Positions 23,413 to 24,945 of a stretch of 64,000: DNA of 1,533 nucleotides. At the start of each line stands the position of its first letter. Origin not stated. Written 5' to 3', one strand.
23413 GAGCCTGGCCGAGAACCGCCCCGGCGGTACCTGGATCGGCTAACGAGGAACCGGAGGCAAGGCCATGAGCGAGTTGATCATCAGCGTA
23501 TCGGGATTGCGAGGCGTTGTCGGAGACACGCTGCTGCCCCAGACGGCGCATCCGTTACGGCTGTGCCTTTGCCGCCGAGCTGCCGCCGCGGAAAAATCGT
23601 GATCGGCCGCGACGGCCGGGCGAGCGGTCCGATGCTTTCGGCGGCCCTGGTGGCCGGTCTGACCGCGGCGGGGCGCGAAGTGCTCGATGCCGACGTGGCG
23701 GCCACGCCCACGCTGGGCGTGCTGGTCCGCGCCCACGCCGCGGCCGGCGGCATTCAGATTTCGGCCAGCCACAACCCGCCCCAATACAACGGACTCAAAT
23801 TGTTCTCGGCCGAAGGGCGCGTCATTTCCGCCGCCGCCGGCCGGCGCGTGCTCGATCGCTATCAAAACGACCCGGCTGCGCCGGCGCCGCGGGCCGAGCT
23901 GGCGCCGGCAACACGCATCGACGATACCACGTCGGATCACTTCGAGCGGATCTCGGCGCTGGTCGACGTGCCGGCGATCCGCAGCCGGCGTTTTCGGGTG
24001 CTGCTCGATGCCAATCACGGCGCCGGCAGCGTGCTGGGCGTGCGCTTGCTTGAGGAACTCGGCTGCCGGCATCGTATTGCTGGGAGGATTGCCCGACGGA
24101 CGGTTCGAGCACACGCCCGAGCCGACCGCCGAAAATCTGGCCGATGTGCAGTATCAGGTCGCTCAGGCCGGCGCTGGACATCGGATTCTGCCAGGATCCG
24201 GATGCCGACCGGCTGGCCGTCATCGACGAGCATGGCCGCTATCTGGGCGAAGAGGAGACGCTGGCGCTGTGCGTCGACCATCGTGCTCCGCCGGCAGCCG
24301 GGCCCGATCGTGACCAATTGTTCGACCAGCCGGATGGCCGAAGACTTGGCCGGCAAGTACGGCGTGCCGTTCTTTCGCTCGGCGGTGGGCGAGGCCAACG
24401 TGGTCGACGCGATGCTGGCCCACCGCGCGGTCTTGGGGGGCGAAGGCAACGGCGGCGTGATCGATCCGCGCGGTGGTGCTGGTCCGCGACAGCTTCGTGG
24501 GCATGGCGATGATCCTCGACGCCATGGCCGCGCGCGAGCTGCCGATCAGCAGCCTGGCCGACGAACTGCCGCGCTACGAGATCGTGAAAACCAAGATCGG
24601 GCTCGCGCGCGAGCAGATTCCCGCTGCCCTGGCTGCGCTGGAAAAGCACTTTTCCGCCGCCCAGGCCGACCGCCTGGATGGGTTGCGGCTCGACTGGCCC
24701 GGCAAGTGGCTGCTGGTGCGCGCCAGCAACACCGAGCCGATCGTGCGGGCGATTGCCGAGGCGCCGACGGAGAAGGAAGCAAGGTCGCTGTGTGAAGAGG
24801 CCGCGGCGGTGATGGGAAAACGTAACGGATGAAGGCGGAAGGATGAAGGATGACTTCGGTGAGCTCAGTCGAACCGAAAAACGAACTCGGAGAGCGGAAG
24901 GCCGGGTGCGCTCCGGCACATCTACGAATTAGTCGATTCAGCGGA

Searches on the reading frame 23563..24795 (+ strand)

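Call 91: search_protein_families(library=pfam, proteins=[window:23563-24795:+], max_evalue=0.0001)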
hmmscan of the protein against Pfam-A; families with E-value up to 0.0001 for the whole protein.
window:23563-24795:+ (410 aa): 3 families
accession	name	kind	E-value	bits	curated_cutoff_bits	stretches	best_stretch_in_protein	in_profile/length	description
PF02878.22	PGM_PMM_I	-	3.8e-27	95.1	22.5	1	9-102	40-133/138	Phosphoglucomutase/phosphomannomutase, alpha/beta/alpha domain I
PF02880.22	PGM_PMM_III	-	3e-12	47.1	20.7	1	244-303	19-79/115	Phosphoglucomutase/phosphomannomutase, alpha/beta/alpha domain III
PF02879.22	PGM_PMM_II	-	3.6e-05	24.7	29.3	1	125-171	2-46/103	Phosphoglucomutase/phosphomannomutase, alpha/beta/alpha domain II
